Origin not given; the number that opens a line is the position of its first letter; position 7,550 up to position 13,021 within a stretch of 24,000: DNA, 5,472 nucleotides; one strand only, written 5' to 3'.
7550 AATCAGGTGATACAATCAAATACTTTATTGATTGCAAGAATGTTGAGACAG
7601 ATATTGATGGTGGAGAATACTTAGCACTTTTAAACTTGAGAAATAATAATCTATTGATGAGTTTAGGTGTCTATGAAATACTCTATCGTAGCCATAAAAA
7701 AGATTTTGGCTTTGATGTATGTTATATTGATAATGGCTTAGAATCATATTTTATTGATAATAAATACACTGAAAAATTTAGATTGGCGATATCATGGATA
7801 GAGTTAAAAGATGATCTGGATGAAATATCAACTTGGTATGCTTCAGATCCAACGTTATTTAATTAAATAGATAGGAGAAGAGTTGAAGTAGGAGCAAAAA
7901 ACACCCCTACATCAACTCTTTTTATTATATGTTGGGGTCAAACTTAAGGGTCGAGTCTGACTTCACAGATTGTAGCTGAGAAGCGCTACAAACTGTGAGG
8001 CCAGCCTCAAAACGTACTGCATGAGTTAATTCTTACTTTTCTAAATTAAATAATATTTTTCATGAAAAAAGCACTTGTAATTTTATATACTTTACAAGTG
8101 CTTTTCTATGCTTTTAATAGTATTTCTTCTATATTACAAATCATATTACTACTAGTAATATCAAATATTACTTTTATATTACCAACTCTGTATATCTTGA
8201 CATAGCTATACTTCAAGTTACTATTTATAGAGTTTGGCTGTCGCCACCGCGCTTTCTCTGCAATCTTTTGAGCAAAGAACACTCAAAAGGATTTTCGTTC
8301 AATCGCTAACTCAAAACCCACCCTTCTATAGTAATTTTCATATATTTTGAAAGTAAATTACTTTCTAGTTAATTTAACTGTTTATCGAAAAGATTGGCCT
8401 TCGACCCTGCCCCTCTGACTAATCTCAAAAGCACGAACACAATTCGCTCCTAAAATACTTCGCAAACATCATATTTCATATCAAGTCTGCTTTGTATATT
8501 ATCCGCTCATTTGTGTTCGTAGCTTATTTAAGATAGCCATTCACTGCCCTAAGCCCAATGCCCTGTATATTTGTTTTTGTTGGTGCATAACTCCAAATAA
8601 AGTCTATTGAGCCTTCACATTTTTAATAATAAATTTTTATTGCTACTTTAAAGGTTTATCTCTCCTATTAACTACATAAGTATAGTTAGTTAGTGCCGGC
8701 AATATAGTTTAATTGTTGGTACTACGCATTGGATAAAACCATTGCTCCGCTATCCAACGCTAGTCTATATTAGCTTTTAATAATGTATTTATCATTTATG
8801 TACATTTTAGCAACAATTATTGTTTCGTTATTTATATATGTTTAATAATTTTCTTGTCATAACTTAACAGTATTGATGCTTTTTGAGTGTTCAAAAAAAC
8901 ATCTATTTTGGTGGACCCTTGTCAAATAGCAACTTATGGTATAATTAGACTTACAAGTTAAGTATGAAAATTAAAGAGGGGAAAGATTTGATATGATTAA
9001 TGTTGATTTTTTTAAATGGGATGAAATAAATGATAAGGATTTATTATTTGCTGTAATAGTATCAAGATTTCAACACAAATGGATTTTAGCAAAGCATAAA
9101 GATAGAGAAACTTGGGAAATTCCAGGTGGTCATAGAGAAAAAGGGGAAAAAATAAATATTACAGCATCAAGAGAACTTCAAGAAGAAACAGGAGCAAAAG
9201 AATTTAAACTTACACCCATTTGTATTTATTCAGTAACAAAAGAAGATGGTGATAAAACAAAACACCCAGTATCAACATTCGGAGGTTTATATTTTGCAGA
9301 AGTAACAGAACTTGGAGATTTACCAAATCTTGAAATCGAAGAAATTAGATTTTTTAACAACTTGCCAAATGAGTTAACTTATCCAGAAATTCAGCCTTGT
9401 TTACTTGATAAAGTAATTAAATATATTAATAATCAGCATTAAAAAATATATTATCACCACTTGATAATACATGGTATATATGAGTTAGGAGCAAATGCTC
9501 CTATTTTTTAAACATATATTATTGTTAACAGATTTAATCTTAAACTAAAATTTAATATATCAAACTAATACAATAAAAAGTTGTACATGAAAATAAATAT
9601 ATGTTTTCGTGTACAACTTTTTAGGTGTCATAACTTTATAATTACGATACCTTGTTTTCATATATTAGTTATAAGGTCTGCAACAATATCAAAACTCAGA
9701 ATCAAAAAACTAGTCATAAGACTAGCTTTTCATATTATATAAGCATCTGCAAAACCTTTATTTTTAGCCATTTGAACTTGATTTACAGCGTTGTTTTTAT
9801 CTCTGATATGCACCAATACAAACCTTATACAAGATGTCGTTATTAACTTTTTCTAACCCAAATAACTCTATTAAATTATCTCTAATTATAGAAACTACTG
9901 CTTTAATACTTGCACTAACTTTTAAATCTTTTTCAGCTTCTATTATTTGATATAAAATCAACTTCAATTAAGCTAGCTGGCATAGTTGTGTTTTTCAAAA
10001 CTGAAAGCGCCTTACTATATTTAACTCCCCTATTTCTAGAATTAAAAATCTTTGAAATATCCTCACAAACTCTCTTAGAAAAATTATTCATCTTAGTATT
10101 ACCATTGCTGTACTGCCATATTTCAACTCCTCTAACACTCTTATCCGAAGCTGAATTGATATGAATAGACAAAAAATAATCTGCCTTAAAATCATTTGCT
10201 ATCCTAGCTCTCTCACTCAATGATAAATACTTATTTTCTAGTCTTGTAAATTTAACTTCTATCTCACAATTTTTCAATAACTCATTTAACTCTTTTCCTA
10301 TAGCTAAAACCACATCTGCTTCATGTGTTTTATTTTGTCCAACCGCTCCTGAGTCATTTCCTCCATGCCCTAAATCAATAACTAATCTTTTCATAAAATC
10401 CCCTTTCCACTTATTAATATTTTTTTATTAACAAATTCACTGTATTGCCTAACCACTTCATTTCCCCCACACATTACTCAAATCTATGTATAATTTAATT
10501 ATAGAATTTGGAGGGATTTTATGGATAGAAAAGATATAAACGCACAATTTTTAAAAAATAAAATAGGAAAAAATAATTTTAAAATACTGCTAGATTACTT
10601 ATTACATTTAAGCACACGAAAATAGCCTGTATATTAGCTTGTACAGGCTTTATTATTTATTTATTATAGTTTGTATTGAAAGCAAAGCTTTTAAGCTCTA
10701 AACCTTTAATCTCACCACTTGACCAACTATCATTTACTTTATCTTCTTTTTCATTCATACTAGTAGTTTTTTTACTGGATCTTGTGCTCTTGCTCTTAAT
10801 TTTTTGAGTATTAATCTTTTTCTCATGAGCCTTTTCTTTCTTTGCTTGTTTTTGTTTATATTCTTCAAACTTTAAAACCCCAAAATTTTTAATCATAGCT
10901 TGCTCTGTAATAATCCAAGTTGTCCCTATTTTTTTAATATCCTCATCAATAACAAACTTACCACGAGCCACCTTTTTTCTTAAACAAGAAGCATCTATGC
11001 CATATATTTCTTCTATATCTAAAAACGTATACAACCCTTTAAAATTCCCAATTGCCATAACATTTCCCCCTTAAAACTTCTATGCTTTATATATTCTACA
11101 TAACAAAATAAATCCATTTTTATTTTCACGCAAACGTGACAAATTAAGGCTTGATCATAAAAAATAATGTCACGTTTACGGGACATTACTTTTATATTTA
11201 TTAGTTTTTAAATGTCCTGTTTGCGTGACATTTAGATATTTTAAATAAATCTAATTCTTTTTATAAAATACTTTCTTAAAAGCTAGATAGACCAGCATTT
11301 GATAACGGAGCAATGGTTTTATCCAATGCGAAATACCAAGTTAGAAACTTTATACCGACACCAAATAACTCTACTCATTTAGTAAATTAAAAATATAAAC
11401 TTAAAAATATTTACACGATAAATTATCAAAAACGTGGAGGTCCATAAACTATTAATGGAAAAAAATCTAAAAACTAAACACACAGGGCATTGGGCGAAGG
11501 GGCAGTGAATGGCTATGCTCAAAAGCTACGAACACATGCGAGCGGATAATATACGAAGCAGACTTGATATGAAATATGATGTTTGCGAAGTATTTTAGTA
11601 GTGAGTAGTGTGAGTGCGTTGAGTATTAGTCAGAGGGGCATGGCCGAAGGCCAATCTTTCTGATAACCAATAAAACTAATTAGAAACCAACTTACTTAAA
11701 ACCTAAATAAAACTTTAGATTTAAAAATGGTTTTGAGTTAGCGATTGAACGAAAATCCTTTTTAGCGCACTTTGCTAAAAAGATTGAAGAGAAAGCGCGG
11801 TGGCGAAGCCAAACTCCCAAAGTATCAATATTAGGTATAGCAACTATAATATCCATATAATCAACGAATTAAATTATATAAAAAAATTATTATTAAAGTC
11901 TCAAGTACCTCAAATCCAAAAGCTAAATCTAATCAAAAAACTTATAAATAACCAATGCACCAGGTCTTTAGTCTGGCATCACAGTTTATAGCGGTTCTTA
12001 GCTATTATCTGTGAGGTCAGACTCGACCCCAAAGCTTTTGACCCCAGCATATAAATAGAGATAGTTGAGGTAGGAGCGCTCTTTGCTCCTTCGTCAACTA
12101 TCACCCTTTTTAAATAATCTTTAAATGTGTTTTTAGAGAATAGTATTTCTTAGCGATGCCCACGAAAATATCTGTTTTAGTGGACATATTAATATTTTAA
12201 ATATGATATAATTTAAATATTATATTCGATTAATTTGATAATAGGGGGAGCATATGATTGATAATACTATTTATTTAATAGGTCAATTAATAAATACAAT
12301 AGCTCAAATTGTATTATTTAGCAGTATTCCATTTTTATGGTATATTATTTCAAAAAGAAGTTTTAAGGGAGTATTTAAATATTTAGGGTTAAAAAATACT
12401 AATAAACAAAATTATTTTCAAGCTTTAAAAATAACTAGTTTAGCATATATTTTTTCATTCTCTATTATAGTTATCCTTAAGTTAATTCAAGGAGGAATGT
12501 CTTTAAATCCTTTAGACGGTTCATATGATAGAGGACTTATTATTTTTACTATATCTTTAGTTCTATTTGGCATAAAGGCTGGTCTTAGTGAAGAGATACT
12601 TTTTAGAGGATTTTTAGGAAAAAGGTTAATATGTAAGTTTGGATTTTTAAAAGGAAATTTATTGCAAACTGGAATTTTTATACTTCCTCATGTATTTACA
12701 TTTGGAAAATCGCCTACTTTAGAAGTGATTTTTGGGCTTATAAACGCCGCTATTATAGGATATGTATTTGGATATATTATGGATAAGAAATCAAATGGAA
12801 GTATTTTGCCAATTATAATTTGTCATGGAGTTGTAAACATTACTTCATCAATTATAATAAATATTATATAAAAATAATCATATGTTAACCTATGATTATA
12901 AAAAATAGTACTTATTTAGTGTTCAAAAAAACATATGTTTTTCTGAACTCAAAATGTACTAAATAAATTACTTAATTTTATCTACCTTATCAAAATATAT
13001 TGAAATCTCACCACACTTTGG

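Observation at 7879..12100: Divergent pair of ~0.85-0.9 kb non-coding paralogs with island-wise conservation and compensatory changes: candidate large structured RNA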

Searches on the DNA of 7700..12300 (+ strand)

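Call 7: search_rna_families(source=window, start=7700, end=12300, threshold=evalue, max_evalue=10, show_alignments=6)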
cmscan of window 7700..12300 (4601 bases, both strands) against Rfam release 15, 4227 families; matches with E-value up to 10: 15.
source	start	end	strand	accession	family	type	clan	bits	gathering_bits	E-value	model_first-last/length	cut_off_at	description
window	11732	11806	+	RF01705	Flavo-1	Gene; sRNA;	-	47.7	42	2.6e-08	1-76/76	no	Flavo-1 RNA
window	8241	8315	-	RF01705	Flavo-1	Gene; sRNA;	-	46.5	42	5.3e-08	1-76/76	no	Flavo-1 RNA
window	8068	8137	-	RF02844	RefA9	Gene; antisense;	-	29.2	49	0.15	1-64/64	no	Enterococcus sRNA A9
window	11970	12023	+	RF03652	mir-2329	Gene; miRNA;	-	22.2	90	0.63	1-66/66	no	mir-2329 microRNA precursor family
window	7878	7920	-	RF03616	MIR1888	Gene; miRNA;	-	21.7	72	1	30-73/101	no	MIR1888 microRNA precursor family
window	11963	12028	+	RF03596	mir-5880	Gene; miRNA;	-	21.2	97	0.98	1-79/79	no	mir-5880 microRNA precursor family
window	9564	9627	+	RF03709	MIR1878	Gene; miRNA;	-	21.2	70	1.8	1-100/100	no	MIR1878 microRNA precursor family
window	8160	8258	+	RF02274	AniS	Gene;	-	20.6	50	3.6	1-106/106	no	AniS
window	11160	11235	-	RF02083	OrzO-P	Gene; antitoxin;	-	20.6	60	6.3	1-76/76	no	OrzO-P RNA antitoxin family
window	7867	7931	+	RF00768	MIR405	Gene; miRNA;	-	20.5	102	5.9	1-83/83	no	MIR405 microRNA precursor family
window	11167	11232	-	RF04172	MIR8675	Gene; miRNA;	-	19.8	90.8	4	1-95/95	no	MIR8675 microRNA precursor family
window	9573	9624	-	RF04176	mir-3149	Gene; miRNA;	-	19.2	100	5.6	1-83/83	no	mir-3149 microRNA precursor family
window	11970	12023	-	RF03652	mir-2329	Gene; miRNA;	-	17.9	90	9.1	1-66/66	no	mir-2329 microRNA precursor family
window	8065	8107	-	RF04280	mir-890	Gene; miRNA;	CL00136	16.6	56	8.9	15-59/74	no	mir-890 microRNA precursor family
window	7841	7918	-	RF01151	snoU82P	Gene; snRNA; snoRNA; CD-box;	-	14.2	42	3.4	1-55/55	no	Small nucleolar RNA U82P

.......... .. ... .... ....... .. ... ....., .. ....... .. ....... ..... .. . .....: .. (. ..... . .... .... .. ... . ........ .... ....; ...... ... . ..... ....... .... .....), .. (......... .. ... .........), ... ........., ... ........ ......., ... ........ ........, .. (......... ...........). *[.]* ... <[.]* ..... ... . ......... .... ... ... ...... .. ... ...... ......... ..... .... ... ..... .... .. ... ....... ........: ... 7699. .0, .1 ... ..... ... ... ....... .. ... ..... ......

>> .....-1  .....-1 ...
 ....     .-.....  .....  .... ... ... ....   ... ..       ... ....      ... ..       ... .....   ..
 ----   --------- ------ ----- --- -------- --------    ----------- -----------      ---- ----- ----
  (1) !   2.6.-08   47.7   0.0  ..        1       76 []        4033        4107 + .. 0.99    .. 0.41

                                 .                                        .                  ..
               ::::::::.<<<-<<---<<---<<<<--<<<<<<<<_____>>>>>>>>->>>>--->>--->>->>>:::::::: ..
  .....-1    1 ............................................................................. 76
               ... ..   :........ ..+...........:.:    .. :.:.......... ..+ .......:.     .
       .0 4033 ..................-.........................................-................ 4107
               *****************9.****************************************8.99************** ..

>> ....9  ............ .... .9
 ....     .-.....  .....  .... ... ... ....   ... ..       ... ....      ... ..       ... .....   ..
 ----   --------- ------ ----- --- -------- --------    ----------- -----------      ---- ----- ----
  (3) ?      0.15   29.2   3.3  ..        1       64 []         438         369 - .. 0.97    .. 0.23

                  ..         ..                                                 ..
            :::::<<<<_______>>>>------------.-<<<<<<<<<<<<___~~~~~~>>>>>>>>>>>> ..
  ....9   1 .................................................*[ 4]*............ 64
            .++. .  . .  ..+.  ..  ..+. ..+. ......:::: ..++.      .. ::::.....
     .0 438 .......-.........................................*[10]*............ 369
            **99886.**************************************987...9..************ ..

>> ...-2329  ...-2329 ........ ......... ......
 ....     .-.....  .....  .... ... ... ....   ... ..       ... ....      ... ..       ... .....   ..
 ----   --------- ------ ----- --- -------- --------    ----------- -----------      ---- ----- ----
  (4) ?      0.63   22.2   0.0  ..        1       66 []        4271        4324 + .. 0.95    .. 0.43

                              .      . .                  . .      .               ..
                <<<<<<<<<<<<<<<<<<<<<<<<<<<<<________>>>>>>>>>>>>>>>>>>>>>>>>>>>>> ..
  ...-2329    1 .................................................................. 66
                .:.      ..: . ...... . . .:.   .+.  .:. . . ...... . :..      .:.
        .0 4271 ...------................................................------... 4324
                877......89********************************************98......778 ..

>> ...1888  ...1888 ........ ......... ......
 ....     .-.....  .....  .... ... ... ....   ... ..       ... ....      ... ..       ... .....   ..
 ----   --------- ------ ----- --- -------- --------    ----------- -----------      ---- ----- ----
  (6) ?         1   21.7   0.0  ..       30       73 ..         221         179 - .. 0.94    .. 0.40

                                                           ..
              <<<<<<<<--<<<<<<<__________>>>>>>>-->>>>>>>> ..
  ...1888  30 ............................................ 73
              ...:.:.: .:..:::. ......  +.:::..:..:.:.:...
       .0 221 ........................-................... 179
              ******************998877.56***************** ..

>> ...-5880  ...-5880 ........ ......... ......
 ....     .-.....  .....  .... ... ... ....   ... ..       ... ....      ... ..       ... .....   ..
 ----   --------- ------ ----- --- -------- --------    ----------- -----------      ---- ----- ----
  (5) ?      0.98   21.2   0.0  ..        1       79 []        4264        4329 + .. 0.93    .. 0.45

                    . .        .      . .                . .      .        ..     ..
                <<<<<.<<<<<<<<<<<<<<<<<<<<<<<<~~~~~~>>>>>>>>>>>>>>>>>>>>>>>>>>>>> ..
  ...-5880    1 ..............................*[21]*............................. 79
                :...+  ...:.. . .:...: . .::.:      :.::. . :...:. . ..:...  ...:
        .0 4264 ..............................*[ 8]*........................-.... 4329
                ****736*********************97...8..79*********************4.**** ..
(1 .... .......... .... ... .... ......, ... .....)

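Call 10: search_dna_similar(query=window:11270-12120:+, collection=phages, mode=distant, max_rows=30)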
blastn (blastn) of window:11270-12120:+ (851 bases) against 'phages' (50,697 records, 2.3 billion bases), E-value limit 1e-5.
No match.

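Call 11: search_dna_similar(query=window:11270-12120:+, collection=plasmids, mode=distant, max_rows=30)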
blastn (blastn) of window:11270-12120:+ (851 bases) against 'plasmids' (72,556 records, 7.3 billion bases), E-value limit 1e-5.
Records with a match: 5; places in all: 8; records where one place covers at least 80% of the query: 3.
Best place of each record, by identity: 60-80% 5.
By first word of the organism name: Paraclostridium 5.
By predicted mobility (MOB-suite, as given by PLSDB): non-mobilizable 5.
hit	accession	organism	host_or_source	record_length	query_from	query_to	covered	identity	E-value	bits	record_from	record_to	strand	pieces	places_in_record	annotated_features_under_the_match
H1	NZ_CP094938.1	Paraclostridium bifermentans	Homo sapiens,feces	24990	22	830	95%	71.6%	5e-92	345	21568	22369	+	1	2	none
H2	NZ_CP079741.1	Paraclostridium bifermentans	whole organism,soil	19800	7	832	97%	68.8%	7e-65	256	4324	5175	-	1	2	none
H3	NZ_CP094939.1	Paraclostridium bifermentans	Homo sapiens,feces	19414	4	832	97%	66.3%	1e-49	205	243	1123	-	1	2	none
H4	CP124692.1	Paraclostridium bifermentans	Whole organism,peat soil sample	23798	4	548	64%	72.5%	1e-61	244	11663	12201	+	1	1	none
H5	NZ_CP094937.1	Paraclostridium bifermentans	Homo sapiens,feces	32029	4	548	64%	68.4%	2e-41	178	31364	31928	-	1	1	none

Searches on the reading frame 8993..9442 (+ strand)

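Call 8: search_protein_families(library=pfam, proteins=[window:8993-9442:+], max_evalue=0.01)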
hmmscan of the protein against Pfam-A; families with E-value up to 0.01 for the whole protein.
window:8993-9442:+ (149 aa): 1 family
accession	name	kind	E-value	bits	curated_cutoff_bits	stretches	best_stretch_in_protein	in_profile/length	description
PF00293.34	NUDIX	-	1.7e-11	44.7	21.1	1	19-121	6-113/134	NUDIX domain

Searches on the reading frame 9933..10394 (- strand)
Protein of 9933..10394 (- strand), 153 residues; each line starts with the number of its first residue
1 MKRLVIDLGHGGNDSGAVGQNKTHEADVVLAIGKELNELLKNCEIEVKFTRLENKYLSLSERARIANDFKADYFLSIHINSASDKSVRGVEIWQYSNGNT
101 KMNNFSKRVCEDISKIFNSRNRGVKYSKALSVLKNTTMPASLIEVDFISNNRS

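Call 8: search_protein_families(library=pfam, proteins=[window:9933-10394:-], max_evalue=0.01)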
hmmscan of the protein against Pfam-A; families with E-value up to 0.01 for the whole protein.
window:9933-10394:- (153 aa): 2 families
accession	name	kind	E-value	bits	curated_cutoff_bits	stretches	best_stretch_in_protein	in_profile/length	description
PF01520.23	Amidase_3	-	9e-44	150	27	1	5-152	2-150/174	N-acetylmuramoyl-L-alanine amidase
PF02825.26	WWE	-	0.0033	18.2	21.1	0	92-126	2-36/67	WWE domain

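Call 66: search_protein_families(library=ncbifam, proteins=[window:9933-10394:-], max_evalue=0.001)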
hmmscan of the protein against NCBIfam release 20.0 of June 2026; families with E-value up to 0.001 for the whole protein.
window:9933-10394:- (153 aa): 5 families
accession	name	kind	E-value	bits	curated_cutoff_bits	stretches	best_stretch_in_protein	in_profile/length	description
TIGR02883.1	spore_cwlD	equivalog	8.9e-27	94.4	221.55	1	4-151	3-163/189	N-acetylmuramoyl-L-alanine amidase CwlD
NF007652.1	PRK10319.1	equivalog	5.5e-24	84.9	400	1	3-98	58-155/291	N-acetylmuramoyl-L-alanine amidase AmiA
NF038267.1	amidase_AmiC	exception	1.7e-22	79.7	700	1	5-97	190-283/407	N-acetylmuramoyl-L-alanine amidase AmiC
NF007751.0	PRK10431.1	equivalog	4.6e-18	65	532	1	5-104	195-297/445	N-acetylmuramoyl-L-alanine amidase AmiB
NF050040.1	horm_taper_TftA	equivalog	7.8e-06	24.8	500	1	1-151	1-159/450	hormogonium tapered terminus morphoprotein TftA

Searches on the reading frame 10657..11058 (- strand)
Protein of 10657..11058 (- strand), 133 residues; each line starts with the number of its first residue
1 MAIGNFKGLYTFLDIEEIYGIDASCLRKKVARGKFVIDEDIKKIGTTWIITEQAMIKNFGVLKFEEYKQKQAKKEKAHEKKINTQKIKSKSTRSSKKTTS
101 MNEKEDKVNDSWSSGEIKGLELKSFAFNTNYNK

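Call 8: search_protein_families(library=pfam, proteins=[window:10657-11058:-], max_evalue=0.01)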
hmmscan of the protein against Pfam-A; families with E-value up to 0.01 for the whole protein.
window:10657-11058:- (133 aa): 1 family
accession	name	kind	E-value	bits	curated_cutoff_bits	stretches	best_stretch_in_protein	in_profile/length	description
PF20038.5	HTH_59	-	0.00012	22.4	27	1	17-61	15-63/66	Helix-turn-helix domain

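Call 65: search_protein_families(library=phrogs, proteins=[window:10657-11058:-], max_evalue=0.001)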
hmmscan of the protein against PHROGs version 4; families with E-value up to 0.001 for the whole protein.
window:10657-11058:- (133 aa): 2 families
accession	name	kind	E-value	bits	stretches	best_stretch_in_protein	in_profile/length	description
phrog_2655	-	integration and excision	4.9e-12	46.9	1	5-74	110-179/181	excisionase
phrog_27252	-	unknown function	1.2e-08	36.1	1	5-76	86-157/160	-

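Call 66: search_protein_families(library=ncbifam, proteins=[window:10657-11058:-], max_evalue=0.001)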
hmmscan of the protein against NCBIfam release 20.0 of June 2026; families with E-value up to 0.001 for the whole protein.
window:10657-11058:- (133 aa): 0 families

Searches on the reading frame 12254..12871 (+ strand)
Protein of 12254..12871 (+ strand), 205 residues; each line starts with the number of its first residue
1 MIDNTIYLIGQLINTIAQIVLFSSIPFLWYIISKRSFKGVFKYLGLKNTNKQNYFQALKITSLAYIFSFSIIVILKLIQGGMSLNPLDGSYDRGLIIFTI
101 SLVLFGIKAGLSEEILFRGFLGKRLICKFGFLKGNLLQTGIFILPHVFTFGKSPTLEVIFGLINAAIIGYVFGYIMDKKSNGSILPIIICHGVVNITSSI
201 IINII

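Call 8: search_protein_families(library=pfam, proteins=[window:12254-12871:+], max_evalue=0.01)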
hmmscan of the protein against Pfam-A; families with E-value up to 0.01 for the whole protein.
window:12254-12871:+ (205 aa): 1 family
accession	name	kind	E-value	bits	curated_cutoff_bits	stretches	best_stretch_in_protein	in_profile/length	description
PF02517.21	Rce1-like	-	8.5e-14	52.1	22.4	1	99-196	5-92/93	Type II CAAX prenyl endopeptidase Rce1-like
